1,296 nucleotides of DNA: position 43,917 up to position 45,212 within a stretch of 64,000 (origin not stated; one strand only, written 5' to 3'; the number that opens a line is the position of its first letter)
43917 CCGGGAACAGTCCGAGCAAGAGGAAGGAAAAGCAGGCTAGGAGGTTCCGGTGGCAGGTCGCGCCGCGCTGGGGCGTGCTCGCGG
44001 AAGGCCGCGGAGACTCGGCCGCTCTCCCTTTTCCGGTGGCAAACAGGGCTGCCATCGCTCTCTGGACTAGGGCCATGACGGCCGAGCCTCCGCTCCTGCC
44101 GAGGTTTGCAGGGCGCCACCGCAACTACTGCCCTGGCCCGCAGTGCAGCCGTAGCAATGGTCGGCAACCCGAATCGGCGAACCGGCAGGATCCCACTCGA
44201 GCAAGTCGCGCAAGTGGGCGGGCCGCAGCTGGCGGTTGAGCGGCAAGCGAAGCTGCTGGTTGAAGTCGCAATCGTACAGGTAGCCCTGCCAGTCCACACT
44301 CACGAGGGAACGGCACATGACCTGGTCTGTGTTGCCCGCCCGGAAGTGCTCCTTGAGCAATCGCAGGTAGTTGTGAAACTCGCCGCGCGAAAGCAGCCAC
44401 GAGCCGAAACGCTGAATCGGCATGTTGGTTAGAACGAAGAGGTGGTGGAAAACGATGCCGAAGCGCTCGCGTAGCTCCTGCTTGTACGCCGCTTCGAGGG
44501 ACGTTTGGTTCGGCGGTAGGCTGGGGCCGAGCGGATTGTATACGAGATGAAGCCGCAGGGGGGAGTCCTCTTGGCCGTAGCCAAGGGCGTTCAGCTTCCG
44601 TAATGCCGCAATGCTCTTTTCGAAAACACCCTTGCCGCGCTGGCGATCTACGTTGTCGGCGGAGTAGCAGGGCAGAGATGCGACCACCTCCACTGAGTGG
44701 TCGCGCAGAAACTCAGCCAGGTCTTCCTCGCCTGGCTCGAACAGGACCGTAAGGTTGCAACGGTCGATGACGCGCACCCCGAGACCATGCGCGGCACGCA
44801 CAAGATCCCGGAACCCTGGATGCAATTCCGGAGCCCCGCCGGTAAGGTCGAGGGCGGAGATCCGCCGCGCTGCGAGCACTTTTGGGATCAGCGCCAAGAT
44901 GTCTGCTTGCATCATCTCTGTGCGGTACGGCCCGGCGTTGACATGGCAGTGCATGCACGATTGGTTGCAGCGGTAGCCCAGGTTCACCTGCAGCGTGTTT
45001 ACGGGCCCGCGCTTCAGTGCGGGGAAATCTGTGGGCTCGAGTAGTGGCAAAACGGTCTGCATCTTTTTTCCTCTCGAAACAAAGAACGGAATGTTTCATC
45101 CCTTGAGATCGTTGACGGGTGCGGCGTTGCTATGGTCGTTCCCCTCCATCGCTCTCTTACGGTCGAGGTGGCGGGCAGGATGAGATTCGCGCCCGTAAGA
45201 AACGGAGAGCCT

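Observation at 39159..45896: Compact arsenosugar/arsenolipid-type biosynthesis cluster joined to a PiT permease and an AhpD-like gene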

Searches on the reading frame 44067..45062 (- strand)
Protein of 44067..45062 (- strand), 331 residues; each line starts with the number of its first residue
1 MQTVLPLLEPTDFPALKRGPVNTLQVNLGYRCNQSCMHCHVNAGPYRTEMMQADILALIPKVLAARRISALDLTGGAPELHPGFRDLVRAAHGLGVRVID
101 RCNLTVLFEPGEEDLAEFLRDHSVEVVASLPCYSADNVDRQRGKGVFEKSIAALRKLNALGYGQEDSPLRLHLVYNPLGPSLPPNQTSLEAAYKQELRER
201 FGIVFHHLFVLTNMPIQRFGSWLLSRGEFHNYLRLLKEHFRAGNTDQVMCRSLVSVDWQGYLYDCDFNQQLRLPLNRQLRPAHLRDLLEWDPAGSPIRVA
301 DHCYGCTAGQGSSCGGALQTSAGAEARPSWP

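Call 3: search_protein_families(library=ncbifam, proteins=[window:44067-45062:-], max_evalue=0.001)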
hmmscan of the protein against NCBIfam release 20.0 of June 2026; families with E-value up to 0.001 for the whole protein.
window:44067-45062:- (331 aa): 26 families (the best 25 are shown)
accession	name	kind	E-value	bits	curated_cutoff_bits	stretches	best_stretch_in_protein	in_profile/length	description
TIGR04167.1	rSAM_SeCys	equivalog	5.4e-137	456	300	1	16-318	2-303/303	arsenosugar biosynthesis radical SAM (seleno)protein ArsS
TIGR03962.1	mycofact_rSAM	equivalog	4.2e-10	39.3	265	1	24-162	14-149/339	mycofactocin radical SAM maturase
TIGR04317.1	W_rSAM_matur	equivalog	6.4e-09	35.4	380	1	22-159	4-138/349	tungsten cofactor oxidoreductase radical SAM maturase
NF050035.1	rSAM_WgK_link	exception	3e-08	33.1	650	1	24-158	11-144/367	radical SAM/SPASM peptide maturase WgkB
TIGR04403.1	rSAM_skfB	equivalog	5.6e-08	32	300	1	26-158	108-237/402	sporulation killing factor system radical SAM maturase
TIGR02668.1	moaA_archaeal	equivalog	1.3e-07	30.9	325.25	1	20-96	8-85/303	GTP 3',8-cyclase MoaA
NF045574.1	sacti_mat_StsB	exception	1.7e-07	30.5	625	1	30-161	104-232/466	StsB family radical SAM/SPASM domain sactipeptide maturase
TIGR04054.1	rSAM_NirJ1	equivalog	2e-07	29.9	650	1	18-161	34-173/387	putative heme d1 biosynthesis radical SAM protein NirJ1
TIGR04545.1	rSAM_ahbD_hemeb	equivalog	2.7e-07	30.4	500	1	28-161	6-138/339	heme b synthase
NF001199.0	PRK00164.2-1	equivalog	3.2e-07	29.8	231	1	20-96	10-87/308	GTP 3',8-cyclase MoaA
TIGR04051.1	rSAM_NirJ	equivalog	3.9e-07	29.4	515.45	1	27-159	7-137/354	heme d1 biosynthesis radical SAM protein NirJ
TIGR04303.1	GeoRSP_rSAM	equivalog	4.4e-07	29.8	400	1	25-161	8-140/325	GeoRSP system radical SAM/SPASM protein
TIGR04053.2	TIGR04053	equivalog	5.1e-07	29.2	395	1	32-161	18-149/366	TIGR04053 family radical SAM/SPASM domain-containing protein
NF049973.1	radical_Rv1681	equivalog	5.9e-07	28.7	380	1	26-162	76-211/326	Rv1681 family radical SAM protein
TIGR02666.1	moaA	equivalog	6.5e-07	28.6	284.05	1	21-94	9-86/336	GTP 3',8-cyclase MoaA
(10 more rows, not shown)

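Call 4: search_protein_families(library=pfam, proteins=[window:44067-45062:-], max_evalue=0.001)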
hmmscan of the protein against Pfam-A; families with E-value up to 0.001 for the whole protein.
window:44067-45062:- (331 aa): 2 families
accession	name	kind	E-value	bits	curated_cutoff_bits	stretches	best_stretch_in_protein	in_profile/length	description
PF12345.13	DUF3641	-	1.1e-54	184.5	24.9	1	182-317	1-134/134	Protein of unknown function (DUF3641)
PF04055.27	Radical_SAM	-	4e-11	43.8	29.5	1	26-162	1-141/166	Radical SAM superfamily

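Call 10: find_encoding_contigs(protein=window:44067-45062:-, flank=10000, max_places=6)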
Protein window:44067-45062:- (331 aa): no gene with exactly this product is on record in the collection.
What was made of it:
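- Tried and rejected: Exact look-up of the window's ArsS in the assembly index found nothing (call 10).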

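Call 11: find_related_loci(query=window:44067-45062:-, collection=genome_contigs, flank=10000)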
Query window:44067-45062:- (331 aa) in genome_contigs; peptide patterns used: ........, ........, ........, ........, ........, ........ (x = any residue, [..] = any of these).
600 stretches matched a pattern (row limit reached: there are more); 570 encode a relative of the query (tblastn E <= 1e-3); the best 80 are kept; 80 distinct loci.
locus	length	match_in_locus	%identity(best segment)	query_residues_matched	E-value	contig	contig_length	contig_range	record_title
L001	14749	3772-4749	71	1-327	1e-153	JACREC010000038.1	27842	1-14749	MAG: Nitrosomonadales bacterium isolate NC_groundwater_1689_Pr3_B-0.1um_58_33 SR-2_scaffold_141_876013, whole genome sho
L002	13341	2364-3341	72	1-323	3e-153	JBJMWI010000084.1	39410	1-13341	MAG: Burkholderiales bacterium isolate 12C16O_168h_50_unf_bin_22 k141_2898484, whole genome shotgun sequence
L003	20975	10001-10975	72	1-326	3e-152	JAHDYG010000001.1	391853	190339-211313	MAG: Rhodocyclaceae bacterium isolate PRO19 NODE_52_length_391853_cov_12.369369, whole genome shotgun sequence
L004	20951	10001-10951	71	1-318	3e-151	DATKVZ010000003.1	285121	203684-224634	MAG TPA_asm: Gallionella sp. isolate SMAG_U14147 k141_3117558, whole genome shotgun sequence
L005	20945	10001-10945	72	1-318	2e-151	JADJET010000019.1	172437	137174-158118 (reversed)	MAG: Gammaproteobacteria bacterium isolate Bjer_18-Q3-R1-45_BAT3C.258 tig00200426-10-1721840, whole genome shotgun seque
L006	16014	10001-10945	74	1-314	5e-151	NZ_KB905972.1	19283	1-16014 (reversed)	Caldimonas manganoxidans ATCC BAA-369 F615DRAFT_scaffold00044.44, whole genome shotgun sequence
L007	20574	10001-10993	70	1-324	7e-151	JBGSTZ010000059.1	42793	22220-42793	MAG: Burkholderiaceae bacterium isolate JTS-AC420 k141_3801346, whole genome shotgun sequence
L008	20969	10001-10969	72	1-323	5e-150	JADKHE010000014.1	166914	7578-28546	MAG: Candidatus Skiveiella danica isolate Skiv_18-Q3-R9-52_BAT3C.176 tig01148858-10-1666840, whole genome shotgun sequen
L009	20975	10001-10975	69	1-318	1e-149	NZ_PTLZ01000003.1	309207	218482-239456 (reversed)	Herminiimonas fonticola strain S-94 Contig0003, whole genome shotgun sequence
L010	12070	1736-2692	70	1-320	4e-149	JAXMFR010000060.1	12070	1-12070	MAG: Chitinivorax sp. isolate STL-PRO92 C3.217.fa-60, whole genome shotgun sequence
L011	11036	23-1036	68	1-331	3e-149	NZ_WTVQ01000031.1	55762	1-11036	Aromatoleum diolicum strain 22Lin NODE_31_length_55762_cov_11.6519, whole genome shotgun sequence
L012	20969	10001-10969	69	1-324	8e-149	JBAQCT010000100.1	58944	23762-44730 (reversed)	MAG: Gallionella sp. isolate MFD12004_ilm_asm_bin33 k127_83745, whole genome shotgun sequence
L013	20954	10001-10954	70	1-319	1e-148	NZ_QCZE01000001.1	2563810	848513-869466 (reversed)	Zobellella maritima strain 102-Py4 scaffold_1, whole genome shotgun sequence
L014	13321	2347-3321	70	1-318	3e-148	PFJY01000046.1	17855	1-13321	MAG: Hydrogenophilales bacterium CG_4_10_14_3_um_filter_58_23 CG_4_10_14_3_um_filter_scaffold_1864_c, whole genome shotg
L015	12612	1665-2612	69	1-318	8e-148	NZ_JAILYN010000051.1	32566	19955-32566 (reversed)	Marinobacterium arenosum strain CAU 1594 contig51, whole genome shotgun sequence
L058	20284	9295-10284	66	1-323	1e-142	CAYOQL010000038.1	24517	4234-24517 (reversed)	MAG TPA_asm: uncultured Herminiimonas sp. isolate SRP150892_co2_37 genome assembly, contig: NODE_2723_length_24517_cov_3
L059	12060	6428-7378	68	13-331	3e-142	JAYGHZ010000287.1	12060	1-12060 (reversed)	Synechococcus sp. BA-120 BA3 NODE_309_length_12060_cov_21.826196, whole genome shotgun sequence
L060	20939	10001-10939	69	13-329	3e-142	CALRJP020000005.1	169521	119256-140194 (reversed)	MAG: Rhizobium sp. Q54 isolate JJ-DHS19-233-1-mx-bin515 genome assembly, contig: JJ-OR12-02-C55, whole genome shotgun se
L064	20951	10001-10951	68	1-318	7e-142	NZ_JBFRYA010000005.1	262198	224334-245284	Zhongshania guokunii strain ZS6-22T NMDC70154489_5, whole genome shotgun sequence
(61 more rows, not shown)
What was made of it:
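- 44067..45062 (-): arsS: radical SAM enzyme. The characterised member adenosylates DMAs(III) to 5'-deoxy-5'-dimethylarsinoyl-adenosine (DDMAA). It is 65-74% identical to 80 genome homologues (call 11).
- Synteny: 80 loci with ArsS at 65-74% identity (call 11).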

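Call 15: search_protein_families(library=ncbifam, proteins=[L058:10184-12466:+, L009:10960-13125:+, L009:15694-16431:+, L009:16842-17711:+, L058:7057-8166:+], max_evalue=0.00001)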
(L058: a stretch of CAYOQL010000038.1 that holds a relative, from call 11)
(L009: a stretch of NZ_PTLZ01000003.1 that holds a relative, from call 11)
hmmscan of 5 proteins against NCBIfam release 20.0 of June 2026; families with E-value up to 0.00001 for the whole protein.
L058:10184-12466:+ (760 aa): 49 families (the best 25 are shown)
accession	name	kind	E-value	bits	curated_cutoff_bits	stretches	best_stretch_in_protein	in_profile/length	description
NF004991.0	PRK06370.1-3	subfamily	1.5e-144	482.3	620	1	262-759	25-508/509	FAD-containing oxidoreductase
TIGR01350.1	lipoamide_DH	equivalog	4.9e-111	371.7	408.8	1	273-737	3-453/461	dihydrolipoyl dehydrogenase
TIGR02053.1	MerA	equivalog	4.3e-108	362.3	454.45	1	273-737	2-452/465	mercury(II) reductase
NF004947.0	PRK06292.2-5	equivalog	3.6e-85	286.6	592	1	273-738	5-458/474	dihydrolipoyl dehydrogenase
NF004943.0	PRK06292.2-1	equivalog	4.6e-84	282.8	432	1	273-735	5-452/456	dihydrolipoyl dehydrogenase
NF004946.0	PRK06292.2-4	subfamily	4.2e-83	279.7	634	1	273-733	5-465/487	dihydrolipoyl dehydrogenase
NF010311.1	PRK13748.1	subfamily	4.3e-82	276.7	600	1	267-737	93-547/560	mercury(II) reductase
NF004776.0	PRK06116.1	equivalog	3.1e-77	260.5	480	1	269-729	4-444/450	glutathione-disulfide reductase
NF004992.0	PRK06370.1-4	equivalog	1.3e-76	257.9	629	1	269-736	4-453/459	FAD-containing oxidoreductase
NF003585.0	PRK05249.1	equivalog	1e-74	251.9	465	1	269-735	4-454/464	Si-specific NAD(P)(+) transhydrogenase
NF004945.0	PRK06292.2-3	equivalog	7.5e-74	249.3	494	1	273-735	5-449/457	dihydrolipoyl dehydrogenase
NF005884.0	PRK07846.1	equivalog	2.7e-71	240.5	501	1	269-717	3-429/454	mycothione reductase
TIGR01424.1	gluta_reduc_2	equivalog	1.4e-70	238.1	606.05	1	270-729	1-440/446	glutathione-disulfide reductase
NF005883.0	PRK07845.1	equivalog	2.3e-68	231.3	479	1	273-730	4-451/466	NAD(P)H-quinone dehydrogenase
NF005572.0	PRK07251.1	equivalog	2.1e-67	227.8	537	1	273-730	5-431/438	FAD-containing oxidoreductase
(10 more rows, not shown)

L009:10960-13125:+ (721 aa): 43 families (the best 25 are shown)
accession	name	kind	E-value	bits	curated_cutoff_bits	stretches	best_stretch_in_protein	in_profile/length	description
NF004991.0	PRK06370.1-3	subfamily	3e-146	487.9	620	1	229-719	23-507/509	FAD-containing oxidoreductase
TIGR02053.1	MerA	equivalog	6.5e-113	378.2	454.45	1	242-699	2-453/465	mercury(II) reductase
TIGR01350.1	lipoamide_DH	equivalog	8.7e-111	370.9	408.8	1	242-699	3-454/461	dihydrolipoyl dehydrogenase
NF004947.0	PRK06292.2-5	equivalog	3e-89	300.1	592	1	242-702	5-461/474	dihydrolipoyl dehydrogenase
NF004943.0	PRK06292.2-1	equivalog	1.9e-88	297.3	432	1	242-696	5-452/456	dihydrolipoyl dehydrogenase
NF010311.1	PRK13748.1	subfamily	1e-84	285.4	600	1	237-699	94-548/560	mercury(II) reductase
NF004946.0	PRK06292.2-4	subfamily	5.2e-84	282.7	634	1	242-698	5-469/487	dihydrolipoyl dehydrogenase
NF004992.0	PRK06370.1-4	equivalog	1.8e-81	274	629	1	238-691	4-447/459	FAD-containing oxidoreductase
NF004776.0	PRK06116.1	equivalog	7.1e-80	269.2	480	1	240-690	4-444/450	glutathione-disulfide reductase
NF003585.0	PRK05249.1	equivalog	2.1e-75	254.1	465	1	238-696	4-454/464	Si-specific NAD(P)(+) transhydrogenase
NF005884.0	PRK07846.1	equivalog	2.6e-73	247.2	501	1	242-678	5-429/454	mycothione reductase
NF004945.0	PRK06292.2-3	equivalog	8.2e-73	245.9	494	1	242-696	5-449/457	dihydrolipoyl dehydrogenase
TIGR01424.1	gluta_reduc_2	equivalog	1.9e-70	237.7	606.05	1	239-690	1-440/446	glutathione-disulfide reductase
NF005883.0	PRK07845.1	equivalog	3.7e-70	237.2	479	1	242-696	4-456/466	NAD(P)H-quinone dehydrogenase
NF004990.0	PRK06370.1-1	equivalog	4.3e-70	236.7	842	1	243-690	7-446/459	FAD-containing oxidoreductase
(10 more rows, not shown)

L009:15694-16431:+ (245 aa): 2 families
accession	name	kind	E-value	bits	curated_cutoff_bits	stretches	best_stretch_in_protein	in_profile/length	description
NF001419.0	PRK00293.1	subfamily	3.3e-14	52.4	330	1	13-220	174-383/574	protein-disulfide reductase DsbD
NF045694.1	seleno_TsoB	exception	4.1e-11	41.7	805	1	13-185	186-359/572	rhodanese/DsbD fusion-like selenoprotein TsoB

L009:16842-17711:+ (289 aa): 0 families

L058:7057-8166:+ (369 aa): 31 families (the best 25 are shown)
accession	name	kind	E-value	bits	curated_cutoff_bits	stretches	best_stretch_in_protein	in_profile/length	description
TIGR03169.1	Nterm_to_SelD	hypoth_equivalog_domain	1.6e-109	366.6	310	1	4-364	2-365/365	pyridine nucleotide-disulfide oxidoreductase family protein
TIGR04369.1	fusion_not_SelD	hypoth_equivalog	2.6e-63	214.3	700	1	6-366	1-340/701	oxidoreductase/SelD-related fusion protein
NF042949.2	3PPDioc_HcaD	equivalog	2.5e-15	56.1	450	1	2-287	2-282/386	3-phenylpropionate/cinnamic acid dioxygenase ferredoxin--NAD(+) reductase subunit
NF046103.1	NOXase_Strep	equivalog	1.2e-13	50.9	600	1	73-289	73-289/442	H2O-forming NADH oxidase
TIGR03385.1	CoA_CoA_reduc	equivalog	1.4e-11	43.9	578.8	1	76-288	77-290/439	CoA-disulfide reductase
NF003437.0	PRK04965.1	equivalog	3.2e-11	42.9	392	1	5-284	6-277/378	NADH:flavorubredoxin reductase NorW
TIGR02374.1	nitri_red_nirB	equivalog_domain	3.7e-11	42.2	578.35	1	74-285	73-282/794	nitrite reductase large subunit NirB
NF007286.0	PRK09754.1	equivalog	8.8e-11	41.2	447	1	77-284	80-280/400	phenylpropionate dioxygenase ferredoxin reductase subunit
TIGR01350.1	lipoamide_DH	equivalog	1.4e-10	40.5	408.8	1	143-285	167-313/461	dihydrolipoyl dehydrogenase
TIGR01424.1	gluta_reduc_2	equivalog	3.1e-10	39.2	606.05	1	147-287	167-309/446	glutathione-disulfide reductase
NF004776.0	PRK06116.1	equivalog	3.2e-10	39.6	480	1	146-287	167-311/450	glutathione-disulfide reductase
NF005884.0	PRK07846.1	equivalog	6.2e-10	38.3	501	1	146-285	168-308/454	mycothione reductase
NF045765.1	PhenlGlyoxDHPadH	equivalog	6.7e-10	38.4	475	1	4-295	5-291/416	NADH-dependent phenylglyoxylate dehydrogenase subunit epsilon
TIGR01292.1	TRX_reduct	equivalog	3.2e-09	36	343.45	1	227-296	222-293/300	thioredoxin-disulfide reductase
TIGR02053.1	MerA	equivalog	4.5e-09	35.8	454.45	1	140-292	161-321/465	mercury(II) reductase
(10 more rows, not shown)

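Call 16: search_protein_families(library=pfam, proteins=[L058:10184-12466:+, L009:10960-13125:+, L009:15694-16431:+, L009:16842-17711:+, L058:7057-8166:+], max_evalue=0.00001)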
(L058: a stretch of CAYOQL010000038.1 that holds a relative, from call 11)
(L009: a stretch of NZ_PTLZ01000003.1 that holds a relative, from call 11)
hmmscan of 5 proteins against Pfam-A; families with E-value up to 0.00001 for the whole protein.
L058:10184-12466:+ (760 aa): 11 families
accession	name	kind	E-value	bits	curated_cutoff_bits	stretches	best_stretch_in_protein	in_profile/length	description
PF07992.20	Pyr_redox_2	-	1.4e-56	192.5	26.1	1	273-604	2-291/291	Pyridine nucleotide-disulphide oxidoreductase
PF02852.28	Pyr_redox_dim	-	3.5e-28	98.4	25.3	1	626-732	1-107/110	Pyridine nucleotide-disulphide oxidoreductase, dimerisation domain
PF09335.16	VTT_dom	-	4.1e-23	82.6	33.9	1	105-218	4-122/123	VTT domain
PF00070.33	Pyr_redox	-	4e-18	66.1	22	1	447-514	1-68/82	Pyridine nucleotide-disulphide oxidoreductase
PF13738.12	Pyr_redox_3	-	2.9e-10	40.3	30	1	275-588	1-305/305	Pyridine nucleotide-disulphide oxidoreductase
PF01134.28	GIDA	-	4.4e-10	39.6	22.1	1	274-339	2-67/391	Glucose inhibited division protein A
PF13450.12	NAD_binding_8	-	1.9e-07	31.7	21.9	0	276-311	1-37/68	NAD(P)-binding Rossmann-like domain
PF01266.30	DAO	-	4.7e-07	30.1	27.9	0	274-306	2-35/353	FAD dependent oxidoreductase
PF13434.12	Lys_Orn_oxgnase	-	6.4e-07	29.3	21.3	1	388-502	132-244/339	L-lysine 6-monooxygenase/L-ornithine 5-monooxygenase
PF03486.20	HI0933_like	-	2.5e-06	27.6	50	0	273-307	2-36/244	HI0933-like protein Rossmann domain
PF01262.27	AlaDh_PNT_C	-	8e-06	25.9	23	0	443-483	26-66/214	Alanine dehydrogenase/PNT, C-terminal domain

L009:10960-13125:+ (721 aa): 10 families
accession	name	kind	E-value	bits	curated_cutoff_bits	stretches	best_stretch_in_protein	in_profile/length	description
PF07992.20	Pyr_redox_2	-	2.5e-58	198.2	26.1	1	242-565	2-291/291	Pyridine nucleotide-disulphide oxidoreductase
PF02852.28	Pyr_redox_dim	-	1.9e-29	102.5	25.3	1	587-695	1-109/110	Pyridine nucleotide-disulphide oxidoreductase, dimerisation domain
PF09335.16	VTT_dom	-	5.5e-22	79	33.9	1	74-187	4-122/123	VTT domain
PF00070.33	Pyr_redox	-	1.2e-18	67.8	22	1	416-487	1-72/82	Pyridine nucleotide-disulphide oxidoreductase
PF13738.12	Pyr_redox_3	-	7.9e-11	42.2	30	1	244-549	1-305/305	Pyridine nucleotide-disulphide oxidoreductase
PF01266.30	DAO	-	9e-08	32.5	27.9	0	243-275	2-35/353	FAD dependent oxidoreductase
PF01134.28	GIDA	-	1.6e-07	31.2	22.1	0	243-338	2-107/391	Glucose inhibited division protein A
PF13450.12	NAD_binding_8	-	3.4e-07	30.9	21.9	0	245-281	1-38/68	NAD(P)-binding Rossmann-like domain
PF03486.20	HI0933_like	-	8.1e-07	29.2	50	0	242-276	2-36/244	HI0933-like protein Rossmann domain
PF01262.27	AlaDh_PNT_C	-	4.8e-06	26.6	23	0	413-447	27-61/214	Alanine dehydrogenase/PNT, C-terminal domain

L009:15694-16431:+ (245 aa): 2 families
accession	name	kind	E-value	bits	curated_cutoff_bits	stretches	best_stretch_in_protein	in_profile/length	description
PF02683.22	DsbD_TM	-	1.4e-16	60.9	27.1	1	13-219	7-215/219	Cytochrome C biogenesis protein transmembrane domain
PF13386.12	DsbD_2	-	5.6e-11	43.1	24.9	1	25-211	12-196/199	Cytochrome C biogenesis protein transmembrane region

L009:16842-17711:+ (289 aa): 1 family
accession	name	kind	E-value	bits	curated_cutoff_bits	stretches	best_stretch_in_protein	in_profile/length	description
PF22308.1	DUF6969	-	1.1e-62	211.7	27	1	64-271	2-201/201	Domain of unknown function (DUF6969)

L058:7057-8166:+ (369 aa): 1 family
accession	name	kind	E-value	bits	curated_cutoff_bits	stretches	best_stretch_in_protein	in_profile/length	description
PF07992.20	Pyr_redox_2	-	7.6e-31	108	26.1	1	3-284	2-278/291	Pyridine nucleotide-disulphide oxidoreductase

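Call 30: search_solved_structures(query=window:44067-45062:-, max_evalue=0.001, show_alignments=1)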
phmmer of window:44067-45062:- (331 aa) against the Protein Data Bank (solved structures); distinct sequences matched with E-value up to 0.001: 4.
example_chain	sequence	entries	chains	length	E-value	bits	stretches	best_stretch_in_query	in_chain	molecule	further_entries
6efn_A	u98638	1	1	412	3.4e-08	36.1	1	26-158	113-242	Sporulation killing factor maturation protein SkfB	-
8ai3_A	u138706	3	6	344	0.00075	21.8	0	23-80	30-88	Putative peptide biosynthesis protein YydG | Radical SAM core domain-containing protein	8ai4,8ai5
8ai6_A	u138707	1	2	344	0.00076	21.8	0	23-80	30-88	Putative peptide biosynthesis protein YydG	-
8ai1_A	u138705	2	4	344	0.00076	21.8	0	23-80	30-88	Putative peptide biosynthesis protein YydG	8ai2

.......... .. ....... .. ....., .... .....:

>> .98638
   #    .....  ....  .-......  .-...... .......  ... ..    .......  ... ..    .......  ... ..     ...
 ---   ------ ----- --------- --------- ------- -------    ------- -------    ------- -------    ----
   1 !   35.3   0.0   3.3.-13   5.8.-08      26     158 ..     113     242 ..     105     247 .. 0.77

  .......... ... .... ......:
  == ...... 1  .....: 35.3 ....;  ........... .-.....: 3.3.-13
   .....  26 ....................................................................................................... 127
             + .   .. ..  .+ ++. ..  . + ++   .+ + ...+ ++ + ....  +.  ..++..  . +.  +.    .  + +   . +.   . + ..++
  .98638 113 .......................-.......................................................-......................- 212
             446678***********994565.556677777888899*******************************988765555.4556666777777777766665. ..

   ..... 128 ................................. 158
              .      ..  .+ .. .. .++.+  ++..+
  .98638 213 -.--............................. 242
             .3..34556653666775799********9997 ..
